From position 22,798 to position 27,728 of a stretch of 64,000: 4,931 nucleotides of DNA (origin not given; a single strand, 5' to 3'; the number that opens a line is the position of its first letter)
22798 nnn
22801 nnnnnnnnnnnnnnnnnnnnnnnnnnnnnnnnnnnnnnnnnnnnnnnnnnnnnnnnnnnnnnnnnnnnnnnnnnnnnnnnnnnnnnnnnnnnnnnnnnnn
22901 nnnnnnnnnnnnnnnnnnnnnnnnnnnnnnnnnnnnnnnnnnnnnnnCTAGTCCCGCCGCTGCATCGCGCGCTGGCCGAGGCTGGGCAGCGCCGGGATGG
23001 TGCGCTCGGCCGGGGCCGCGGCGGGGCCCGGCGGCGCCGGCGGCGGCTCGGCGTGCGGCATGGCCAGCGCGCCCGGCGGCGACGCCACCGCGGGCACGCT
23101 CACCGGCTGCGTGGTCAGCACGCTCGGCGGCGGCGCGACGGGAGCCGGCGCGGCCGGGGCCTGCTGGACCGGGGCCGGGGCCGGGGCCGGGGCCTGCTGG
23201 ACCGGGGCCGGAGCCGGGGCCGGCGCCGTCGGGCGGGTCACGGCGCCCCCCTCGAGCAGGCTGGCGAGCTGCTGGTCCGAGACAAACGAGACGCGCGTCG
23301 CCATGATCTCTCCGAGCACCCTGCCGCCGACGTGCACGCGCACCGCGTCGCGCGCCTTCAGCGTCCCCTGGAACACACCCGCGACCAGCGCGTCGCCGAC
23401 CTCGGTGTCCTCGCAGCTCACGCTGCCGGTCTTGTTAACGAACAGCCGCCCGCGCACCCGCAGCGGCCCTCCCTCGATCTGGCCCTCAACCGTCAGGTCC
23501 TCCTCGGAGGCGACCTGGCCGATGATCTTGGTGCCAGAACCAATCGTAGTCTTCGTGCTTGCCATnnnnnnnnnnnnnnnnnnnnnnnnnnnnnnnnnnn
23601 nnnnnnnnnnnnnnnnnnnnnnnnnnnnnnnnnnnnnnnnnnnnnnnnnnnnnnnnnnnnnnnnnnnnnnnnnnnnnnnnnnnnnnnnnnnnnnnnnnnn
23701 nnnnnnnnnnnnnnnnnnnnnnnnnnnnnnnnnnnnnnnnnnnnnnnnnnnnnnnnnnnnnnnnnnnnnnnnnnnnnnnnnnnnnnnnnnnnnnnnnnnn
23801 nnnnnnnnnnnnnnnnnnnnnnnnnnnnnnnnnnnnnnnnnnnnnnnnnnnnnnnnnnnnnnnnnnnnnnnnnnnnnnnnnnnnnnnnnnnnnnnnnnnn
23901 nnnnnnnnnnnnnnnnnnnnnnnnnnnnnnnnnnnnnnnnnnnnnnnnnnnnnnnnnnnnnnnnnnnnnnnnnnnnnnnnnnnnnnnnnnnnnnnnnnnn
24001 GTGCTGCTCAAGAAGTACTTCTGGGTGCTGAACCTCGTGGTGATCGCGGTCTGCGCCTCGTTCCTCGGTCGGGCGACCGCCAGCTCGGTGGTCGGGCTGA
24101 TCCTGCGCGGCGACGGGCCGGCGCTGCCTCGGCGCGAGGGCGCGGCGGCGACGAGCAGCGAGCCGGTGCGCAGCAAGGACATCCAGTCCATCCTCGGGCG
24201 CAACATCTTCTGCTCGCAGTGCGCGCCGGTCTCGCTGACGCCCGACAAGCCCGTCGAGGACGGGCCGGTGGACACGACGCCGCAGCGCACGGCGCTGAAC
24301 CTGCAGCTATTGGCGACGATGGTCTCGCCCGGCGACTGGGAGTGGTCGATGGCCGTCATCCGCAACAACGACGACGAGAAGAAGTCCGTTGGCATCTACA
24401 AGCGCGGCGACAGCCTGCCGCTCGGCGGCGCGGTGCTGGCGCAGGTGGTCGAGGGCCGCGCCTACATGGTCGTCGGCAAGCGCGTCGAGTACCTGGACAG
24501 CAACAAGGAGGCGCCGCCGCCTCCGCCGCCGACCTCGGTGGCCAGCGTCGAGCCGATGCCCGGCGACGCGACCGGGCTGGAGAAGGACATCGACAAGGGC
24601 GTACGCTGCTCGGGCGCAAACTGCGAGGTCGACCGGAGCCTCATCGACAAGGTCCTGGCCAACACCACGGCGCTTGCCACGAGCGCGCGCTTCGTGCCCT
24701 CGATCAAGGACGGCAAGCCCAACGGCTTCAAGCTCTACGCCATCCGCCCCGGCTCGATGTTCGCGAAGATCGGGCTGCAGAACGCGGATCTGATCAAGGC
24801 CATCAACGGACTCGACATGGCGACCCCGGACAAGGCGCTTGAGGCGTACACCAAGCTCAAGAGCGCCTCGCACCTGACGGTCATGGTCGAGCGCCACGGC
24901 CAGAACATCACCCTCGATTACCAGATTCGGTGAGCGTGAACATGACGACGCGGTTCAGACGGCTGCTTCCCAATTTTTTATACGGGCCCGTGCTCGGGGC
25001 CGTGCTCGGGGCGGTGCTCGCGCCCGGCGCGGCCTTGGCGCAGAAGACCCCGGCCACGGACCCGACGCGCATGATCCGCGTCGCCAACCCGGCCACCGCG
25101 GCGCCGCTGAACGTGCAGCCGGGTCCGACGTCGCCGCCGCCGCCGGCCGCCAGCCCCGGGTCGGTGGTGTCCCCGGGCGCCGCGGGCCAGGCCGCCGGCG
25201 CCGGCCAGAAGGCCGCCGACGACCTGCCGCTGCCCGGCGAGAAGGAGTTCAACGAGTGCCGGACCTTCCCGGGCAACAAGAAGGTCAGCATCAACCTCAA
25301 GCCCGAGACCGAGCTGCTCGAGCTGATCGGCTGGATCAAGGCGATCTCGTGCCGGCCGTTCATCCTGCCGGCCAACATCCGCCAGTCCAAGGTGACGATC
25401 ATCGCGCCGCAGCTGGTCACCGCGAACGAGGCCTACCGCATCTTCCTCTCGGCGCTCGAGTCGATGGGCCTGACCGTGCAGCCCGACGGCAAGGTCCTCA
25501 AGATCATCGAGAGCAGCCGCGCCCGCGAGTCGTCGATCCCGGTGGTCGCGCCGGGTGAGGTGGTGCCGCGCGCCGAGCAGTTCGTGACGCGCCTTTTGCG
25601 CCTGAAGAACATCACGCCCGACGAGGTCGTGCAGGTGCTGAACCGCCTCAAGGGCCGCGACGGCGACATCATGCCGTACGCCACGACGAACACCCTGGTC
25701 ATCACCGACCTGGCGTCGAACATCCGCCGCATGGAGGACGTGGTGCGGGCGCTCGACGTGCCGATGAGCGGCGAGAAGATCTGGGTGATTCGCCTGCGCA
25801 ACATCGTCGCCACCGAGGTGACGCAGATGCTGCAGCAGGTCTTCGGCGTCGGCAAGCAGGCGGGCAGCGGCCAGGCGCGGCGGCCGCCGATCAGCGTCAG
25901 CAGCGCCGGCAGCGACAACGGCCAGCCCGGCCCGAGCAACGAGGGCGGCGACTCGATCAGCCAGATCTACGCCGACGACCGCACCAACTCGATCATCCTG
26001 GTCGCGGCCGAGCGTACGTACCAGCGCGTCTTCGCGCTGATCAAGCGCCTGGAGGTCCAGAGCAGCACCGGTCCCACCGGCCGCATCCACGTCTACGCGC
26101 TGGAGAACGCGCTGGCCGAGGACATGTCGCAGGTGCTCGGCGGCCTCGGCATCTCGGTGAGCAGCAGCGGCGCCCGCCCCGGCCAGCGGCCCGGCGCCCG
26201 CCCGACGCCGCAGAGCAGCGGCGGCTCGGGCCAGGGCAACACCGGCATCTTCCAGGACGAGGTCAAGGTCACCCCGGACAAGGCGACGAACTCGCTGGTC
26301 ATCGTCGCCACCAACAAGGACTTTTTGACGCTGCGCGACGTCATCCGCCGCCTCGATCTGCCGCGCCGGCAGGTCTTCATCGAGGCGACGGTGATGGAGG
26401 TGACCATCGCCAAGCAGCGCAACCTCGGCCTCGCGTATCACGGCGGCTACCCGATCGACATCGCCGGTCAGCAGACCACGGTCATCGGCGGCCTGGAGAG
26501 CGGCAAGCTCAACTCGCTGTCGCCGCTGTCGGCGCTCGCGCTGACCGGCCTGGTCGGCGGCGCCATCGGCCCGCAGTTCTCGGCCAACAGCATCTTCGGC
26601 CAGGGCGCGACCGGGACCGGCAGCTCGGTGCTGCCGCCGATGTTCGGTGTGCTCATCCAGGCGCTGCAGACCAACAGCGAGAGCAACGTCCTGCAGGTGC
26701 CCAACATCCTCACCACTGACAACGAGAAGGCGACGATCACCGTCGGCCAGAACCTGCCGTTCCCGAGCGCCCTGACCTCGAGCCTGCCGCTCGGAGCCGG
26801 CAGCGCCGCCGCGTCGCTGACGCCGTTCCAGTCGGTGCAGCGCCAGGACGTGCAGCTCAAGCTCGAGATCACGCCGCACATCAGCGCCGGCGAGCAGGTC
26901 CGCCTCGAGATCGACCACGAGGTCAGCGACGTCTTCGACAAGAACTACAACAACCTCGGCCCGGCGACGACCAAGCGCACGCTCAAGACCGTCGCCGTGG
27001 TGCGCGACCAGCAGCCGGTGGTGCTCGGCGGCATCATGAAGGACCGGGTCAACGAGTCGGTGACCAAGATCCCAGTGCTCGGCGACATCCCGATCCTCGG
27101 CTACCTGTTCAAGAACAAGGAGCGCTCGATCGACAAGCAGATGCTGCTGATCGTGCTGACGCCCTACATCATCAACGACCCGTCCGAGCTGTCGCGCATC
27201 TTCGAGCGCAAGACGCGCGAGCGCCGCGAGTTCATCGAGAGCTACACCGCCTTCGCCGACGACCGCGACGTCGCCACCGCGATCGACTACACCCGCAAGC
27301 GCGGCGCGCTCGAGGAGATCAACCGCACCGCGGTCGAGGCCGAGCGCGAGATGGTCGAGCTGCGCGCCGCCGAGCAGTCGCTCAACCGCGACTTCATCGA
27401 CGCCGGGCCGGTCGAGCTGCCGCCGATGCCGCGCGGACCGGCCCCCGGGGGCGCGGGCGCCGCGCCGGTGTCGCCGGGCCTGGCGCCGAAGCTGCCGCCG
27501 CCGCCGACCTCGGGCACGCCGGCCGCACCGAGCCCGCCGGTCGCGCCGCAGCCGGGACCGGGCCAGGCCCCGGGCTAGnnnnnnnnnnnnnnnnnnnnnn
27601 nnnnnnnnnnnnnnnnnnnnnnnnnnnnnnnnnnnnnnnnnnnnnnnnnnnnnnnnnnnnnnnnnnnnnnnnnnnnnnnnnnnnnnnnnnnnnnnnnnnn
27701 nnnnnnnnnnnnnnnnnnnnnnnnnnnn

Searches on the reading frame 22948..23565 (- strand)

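Call 6: search_protein_families(library=pfam, proteins=[window:22948-23565:-], max_evalue=0.001)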
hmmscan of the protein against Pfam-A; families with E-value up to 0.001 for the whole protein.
window:22948-23565:- (205 aa): 1 family
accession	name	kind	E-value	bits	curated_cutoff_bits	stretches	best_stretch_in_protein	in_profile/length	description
PF04519.19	Bactofilin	-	1.9e-13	50.9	27.9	1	6-95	1-88/98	Polymer-forming cytoskeletal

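Call 69: search_protein_families(library=ncbifam, proteins=[window:22948-23565:-], max_evalue=0.001)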
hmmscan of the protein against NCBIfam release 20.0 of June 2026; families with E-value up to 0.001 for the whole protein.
window:22948-23565:- (205 aa): 0 families

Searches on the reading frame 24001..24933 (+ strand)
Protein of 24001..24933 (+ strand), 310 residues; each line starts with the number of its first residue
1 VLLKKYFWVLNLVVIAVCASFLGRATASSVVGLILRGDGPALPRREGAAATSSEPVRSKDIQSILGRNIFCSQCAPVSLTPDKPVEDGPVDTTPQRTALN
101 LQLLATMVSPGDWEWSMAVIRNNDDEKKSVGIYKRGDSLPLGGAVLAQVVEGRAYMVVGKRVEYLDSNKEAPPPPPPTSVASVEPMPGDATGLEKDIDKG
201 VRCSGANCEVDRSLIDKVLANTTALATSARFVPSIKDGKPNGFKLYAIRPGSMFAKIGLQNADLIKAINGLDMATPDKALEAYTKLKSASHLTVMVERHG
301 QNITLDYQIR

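Call 6: search_protein_families(library=pfam, proteins=[window:24001-24933:+], max_evalue=0.001)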
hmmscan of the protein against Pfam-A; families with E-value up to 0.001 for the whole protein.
window:24001-24933:+ (310 aa): 1 family
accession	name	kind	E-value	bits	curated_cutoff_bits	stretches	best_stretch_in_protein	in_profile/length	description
PF17820.7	PDZ_6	-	0.00048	20.3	27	1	247-279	4-36/54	PDZ domain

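Call 13: find_homologous_proteins(query=window:24001-24933:+, max_evalue=0.001)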
Query window:24001-24933:+ (310 aa): 1335 proteins with E <= 0.001 among 4913 candidates; the best 120 are listed.
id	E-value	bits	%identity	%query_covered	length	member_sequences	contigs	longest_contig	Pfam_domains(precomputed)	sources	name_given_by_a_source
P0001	7.9e-195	664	96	100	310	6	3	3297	-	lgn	-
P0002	7.2e-181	618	89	100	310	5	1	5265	-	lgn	-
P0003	3.4e-178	609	87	100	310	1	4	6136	-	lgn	-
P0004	6.6e-178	608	88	100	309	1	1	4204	-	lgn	-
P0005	1.2e-153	529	75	100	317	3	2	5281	PF11356.15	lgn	-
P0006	1.9e-153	528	75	100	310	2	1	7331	-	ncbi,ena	-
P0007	5.7e-153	526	75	99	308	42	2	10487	PF11356.15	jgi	jgi:general secretion pathway protein C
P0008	1.5e-152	525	77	100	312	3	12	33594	-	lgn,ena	-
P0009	4.1e-152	523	75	100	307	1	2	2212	-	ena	-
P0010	1.1e-151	522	74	100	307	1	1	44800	-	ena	-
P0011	1.4e-151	522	76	100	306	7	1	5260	-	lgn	-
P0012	2.4e-151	521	76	100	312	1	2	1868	PF11356.15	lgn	-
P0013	2.6e-151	521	74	100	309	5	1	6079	-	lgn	-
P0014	2.0e-150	518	75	100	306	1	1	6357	-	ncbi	-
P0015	3.0e-150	517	74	100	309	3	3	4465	-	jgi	jgi:general secretion pathway protein C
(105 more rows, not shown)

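Call 15: find_related_loci(query=A1, collection=genome_contigs, flank=10000)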
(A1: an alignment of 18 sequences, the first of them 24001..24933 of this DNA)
Query A1 (310 aa) in genome_contigs; peptide patterns used: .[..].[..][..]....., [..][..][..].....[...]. (x = any residue, [..] = any of these).
94 stretches matched a pattern; 39 encode a relative of the query (tblastn E <= 1e-3); 39 distinct loci.
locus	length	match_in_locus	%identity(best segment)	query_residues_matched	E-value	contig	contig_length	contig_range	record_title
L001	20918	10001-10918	76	1-310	9e-155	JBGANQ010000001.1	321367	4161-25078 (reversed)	MAG: Polyangia bacterium isolate MAG_MBR_H10.6 MBRH10-6_opera_contig_129, whole genome shotgun sequence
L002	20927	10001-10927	74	1-310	8e-155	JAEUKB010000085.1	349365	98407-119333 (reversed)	MAG: Myxococcales bacterium isolate new MAG-84 k141_3170962, whole genome shotgun sequence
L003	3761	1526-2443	75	3-310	2e-159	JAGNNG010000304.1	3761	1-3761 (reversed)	MAG: Deltaproteobacteria bacterium isolate Go_SlAct_bin_237 Go_SlAct_187631_length_3761_cov_9.890479, whole genome shotg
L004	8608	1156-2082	73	1-310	1e-153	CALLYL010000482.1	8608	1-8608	MAG TPA_asm: uncultured Myxococcales bacterium isolate SRR5676476_bin.50_CONCOCT_v1.1_MAG genome assembly, contig: ERZ72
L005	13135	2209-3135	73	1-310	2e-153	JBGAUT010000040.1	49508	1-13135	MAG: Polyangia bacterium isolate MAG_MBR_AS.52 MBRAS-52_NODE_40_length_49508_cov_6.304182, whole genome shotgun sequence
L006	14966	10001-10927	73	1-310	5e-153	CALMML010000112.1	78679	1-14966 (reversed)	MAG TPA_asm: uncultured Myxococcales bacterium isolate SRR5676451_bin.61_CONCOCT_v1.1_MAG genome assembly, contig: ERZ72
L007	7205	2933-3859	72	2-310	6e-151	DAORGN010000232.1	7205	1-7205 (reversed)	MAG TPA_asm: Pseudomonadota bacterium isolate AMR_MDS_0801 NODE_4788_length_7205_cov_6.549650, whole genome shotgun sequ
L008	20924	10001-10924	73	1-310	1e-149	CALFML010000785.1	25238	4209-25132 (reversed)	MAG TPA_asm: uncultured Myxococcales bacterium isolate SRR6231182_bin.80_CONCOCT_v1.1_MAG genome assembly, contig: ERZ65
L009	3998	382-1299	75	1-310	8e-154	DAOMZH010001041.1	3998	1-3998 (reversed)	MAG TPA_asm: Polyangium sp. isolate AMR_MDS_5605 NODE_6272_length_3998_cov_7.458280, whole genome shotgun sequence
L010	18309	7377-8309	72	2-310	3e-145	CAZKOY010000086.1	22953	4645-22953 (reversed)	MAG TPA_asm: uncultured Myxococcales bacterium isolate SRP189682_co2_316 genome assembly, contig: NODE_3200_length_22953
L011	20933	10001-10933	71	2-310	4e-144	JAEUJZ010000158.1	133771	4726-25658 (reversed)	MAG: Myxococcales bacterium isolate new MAG-82 k141_3639094, whole genome shotgun sequence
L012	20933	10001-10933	73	2-310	9e-144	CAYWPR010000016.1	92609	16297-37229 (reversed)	MAG TPA_asm: uncultured Myxococcales bacterium isolate SRP189682_co2_70 genome assembly, contig: NODE_132_length_92609_c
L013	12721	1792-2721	70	1-310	1e-143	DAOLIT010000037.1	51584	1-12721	MAG TPA_asm: Pseudomonadota bacterium isolate AMR_MDS_0291 NODE_78_length_51584_cov_14.319218, whole genome shotgun sequ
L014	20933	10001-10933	70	2-310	6e-143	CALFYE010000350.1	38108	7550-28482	MAG TPA_asm: uncultured Myxococcales bacterium isolate SRR6231182_bin.43_CONCOCT_v1.1_MAG genome assembly, contig: ERZ65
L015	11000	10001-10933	70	2-310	4e-143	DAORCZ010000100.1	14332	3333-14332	MAG TPA_asm: Pseudomonadota bacterium isolate AMR_MDS_0893 NODE_2723_length_14332_cov_6.025916, whole genome shotgun seq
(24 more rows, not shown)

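Call 23: find_encoding_contigs(protein=P0003, flank=6000, max_places=4)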
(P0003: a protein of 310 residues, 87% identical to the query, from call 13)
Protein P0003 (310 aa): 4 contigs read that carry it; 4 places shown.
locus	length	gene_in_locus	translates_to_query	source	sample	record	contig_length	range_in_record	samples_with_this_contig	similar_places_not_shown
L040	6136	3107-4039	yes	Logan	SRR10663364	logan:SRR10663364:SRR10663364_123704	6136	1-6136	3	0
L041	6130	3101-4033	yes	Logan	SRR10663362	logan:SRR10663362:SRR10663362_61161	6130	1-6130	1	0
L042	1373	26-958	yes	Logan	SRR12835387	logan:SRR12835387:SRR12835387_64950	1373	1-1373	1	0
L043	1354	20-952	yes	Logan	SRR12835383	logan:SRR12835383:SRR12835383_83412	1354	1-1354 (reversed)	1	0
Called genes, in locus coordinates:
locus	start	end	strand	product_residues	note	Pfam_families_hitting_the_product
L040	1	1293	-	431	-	?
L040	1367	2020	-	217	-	-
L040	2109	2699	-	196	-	PF04519:Bactofilin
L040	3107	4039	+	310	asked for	-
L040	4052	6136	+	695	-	?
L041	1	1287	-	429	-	?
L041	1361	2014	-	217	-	-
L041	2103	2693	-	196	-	PF04519:Bactofilin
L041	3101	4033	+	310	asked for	-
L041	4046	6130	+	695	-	?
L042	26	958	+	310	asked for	-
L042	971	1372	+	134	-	?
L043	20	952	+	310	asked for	-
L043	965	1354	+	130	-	?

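Call 24: find_encoding_contigs(protein=P0002, flank=6000, max_places=3)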
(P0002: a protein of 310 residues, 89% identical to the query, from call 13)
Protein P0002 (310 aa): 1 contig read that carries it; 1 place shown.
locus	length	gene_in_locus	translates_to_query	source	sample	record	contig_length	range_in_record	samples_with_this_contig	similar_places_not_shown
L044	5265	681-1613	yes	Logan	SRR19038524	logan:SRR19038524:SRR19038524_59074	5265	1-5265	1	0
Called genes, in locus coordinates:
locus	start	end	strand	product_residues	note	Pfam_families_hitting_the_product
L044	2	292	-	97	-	?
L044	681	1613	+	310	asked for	-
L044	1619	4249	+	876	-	PF21305:type_II_gspD_N0, PF03958:Secretin_N, PF00263:Secretin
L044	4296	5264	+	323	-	?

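Call 25: find_encoding_contigs(protein=P0001, flank=6000, max_places=3)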
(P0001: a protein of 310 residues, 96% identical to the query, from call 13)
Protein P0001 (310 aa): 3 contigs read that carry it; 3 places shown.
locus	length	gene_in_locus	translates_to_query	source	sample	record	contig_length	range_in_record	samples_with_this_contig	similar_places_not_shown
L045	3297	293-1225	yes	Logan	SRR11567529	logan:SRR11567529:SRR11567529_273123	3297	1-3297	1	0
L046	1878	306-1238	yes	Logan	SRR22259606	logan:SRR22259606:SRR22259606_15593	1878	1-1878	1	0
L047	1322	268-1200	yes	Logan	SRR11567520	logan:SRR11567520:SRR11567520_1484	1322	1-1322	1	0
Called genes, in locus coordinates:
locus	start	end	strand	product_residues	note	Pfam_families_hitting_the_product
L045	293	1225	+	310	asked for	-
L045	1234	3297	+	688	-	?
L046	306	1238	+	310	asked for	-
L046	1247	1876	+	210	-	?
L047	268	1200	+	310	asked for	-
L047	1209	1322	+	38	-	?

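Call 26: find_encoding_contigs(protein=P0004, flank=6000, max_places=3)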
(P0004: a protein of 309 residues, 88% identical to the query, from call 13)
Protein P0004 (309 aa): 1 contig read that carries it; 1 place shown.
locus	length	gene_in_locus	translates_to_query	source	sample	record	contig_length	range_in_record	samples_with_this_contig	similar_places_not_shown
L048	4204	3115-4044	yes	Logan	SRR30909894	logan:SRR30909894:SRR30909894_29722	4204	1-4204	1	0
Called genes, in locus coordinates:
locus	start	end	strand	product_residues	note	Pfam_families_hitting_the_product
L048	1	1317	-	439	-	?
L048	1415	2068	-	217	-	-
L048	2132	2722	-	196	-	PF04519:Bactofilin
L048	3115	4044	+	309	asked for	-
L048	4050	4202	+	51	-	?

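Call 69: search_protein_families(library=ncbifam, proteins=[window:24001-24933:+], max_evalue=0.001)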
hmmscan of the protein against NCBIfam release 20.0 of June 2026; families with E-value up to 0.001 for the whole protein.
window:24001-24933:+ (310 aa): 3 families
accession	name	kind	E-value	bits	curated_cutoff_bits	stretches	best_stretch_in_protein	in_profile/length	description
NF041515.1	GspC_delta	equivalog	3.5e-91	306.2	150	1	4-310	1-311/311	type II secretion system protein GspC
NF041616.1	T2SS_C_SYNERG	exception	3.7e-18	65.9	200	1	141-310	125-296/296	type II secretion system protein GspC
TIGR01713.1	typeII_sec_gspC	equivalog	2.9e-17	63.1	101.6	1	85-302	67-252/259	type II secretion system protein GspC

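Call 72: find_encoding_contigs(protein=window:24001-24933:+, flank=2000, max_places=4)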
Protein window:24001-24933:+ (310 aa): 1 contig read that carries it; 1 place shown.
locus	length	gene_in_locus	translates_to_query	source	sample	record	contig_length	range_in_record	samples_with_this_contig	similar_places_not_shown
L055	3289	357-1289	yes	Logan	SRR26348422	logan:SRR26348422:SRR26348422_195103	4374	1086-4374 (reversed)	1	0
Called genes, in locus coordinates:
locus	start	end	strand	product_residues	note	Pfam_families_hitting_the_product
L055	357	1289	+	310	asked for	-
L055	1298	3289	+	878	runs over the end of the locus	PF21305:type_II_gspD_N0, PF03958:Secretin_N, PF00263:Secretin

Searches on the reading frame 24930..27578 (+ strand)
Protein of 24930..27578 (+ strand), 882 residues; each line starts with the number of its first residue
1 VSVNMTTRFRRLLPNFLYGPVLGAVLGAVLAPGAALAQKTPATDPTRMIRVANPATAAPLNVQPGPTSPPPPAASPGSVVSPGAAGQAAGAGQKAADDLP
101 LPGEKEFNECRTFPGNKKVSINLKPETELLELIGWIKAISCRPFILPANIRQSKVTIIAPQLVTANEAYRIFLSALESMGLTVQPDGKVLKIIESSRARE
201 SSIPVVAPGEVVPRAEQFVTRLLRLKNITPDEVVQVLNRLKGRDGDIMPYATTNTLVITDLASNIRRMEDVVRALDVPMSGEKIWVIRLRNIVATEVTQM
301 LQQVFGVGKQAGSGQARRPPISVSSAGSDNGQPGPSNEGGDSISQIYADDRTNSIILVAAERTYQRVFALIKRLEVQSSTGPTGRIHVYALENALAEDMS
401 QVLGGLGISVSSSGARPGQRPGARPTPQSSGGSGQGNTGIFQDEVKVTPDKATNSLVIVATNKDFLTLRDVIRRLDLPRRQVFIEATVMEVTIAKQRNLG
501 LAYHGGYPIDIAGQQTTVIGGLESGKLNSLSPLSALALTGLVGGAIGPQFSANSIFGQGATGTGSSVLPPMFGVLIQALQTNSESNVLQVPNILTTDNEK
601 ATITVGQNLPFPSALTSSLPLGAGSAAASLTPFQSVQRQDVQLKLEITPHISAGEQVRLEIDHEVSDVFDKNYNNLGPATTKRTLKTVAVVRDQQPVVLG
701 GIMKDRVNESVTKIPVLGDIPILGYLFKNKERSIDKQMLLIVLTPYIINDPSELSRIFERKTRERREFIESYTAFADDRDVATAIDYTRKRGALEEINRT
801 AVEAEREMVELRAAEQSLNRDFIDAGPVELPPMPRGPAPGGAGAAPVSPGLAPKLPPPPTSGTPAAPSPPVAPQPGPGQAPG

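Call 6: search_protein_families(library=pfam, proteins=[window:24930-27578:+], max_evalue=0.001)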
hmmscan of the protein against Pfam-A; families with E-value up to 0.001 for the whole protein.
window:24930-27578:+ (882 aa): 3 families
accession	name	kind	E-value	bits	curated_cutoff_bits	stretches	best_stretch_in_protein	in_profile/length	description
PF00263.26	Secretin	-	1.9e-44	151.7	27.5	1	578-748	1-168/169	Bacterial type II and III secretion system protein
PF03958.22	Secretin_N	-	7.3e-34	116.3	28.2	3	220-279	1-67/69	Bacterial type II/III secretion system short domain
PF21305.2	type_II_gspD_N0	-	8.8e-09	35.5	27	1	127-192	6-71/71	GspD-like, N0 domain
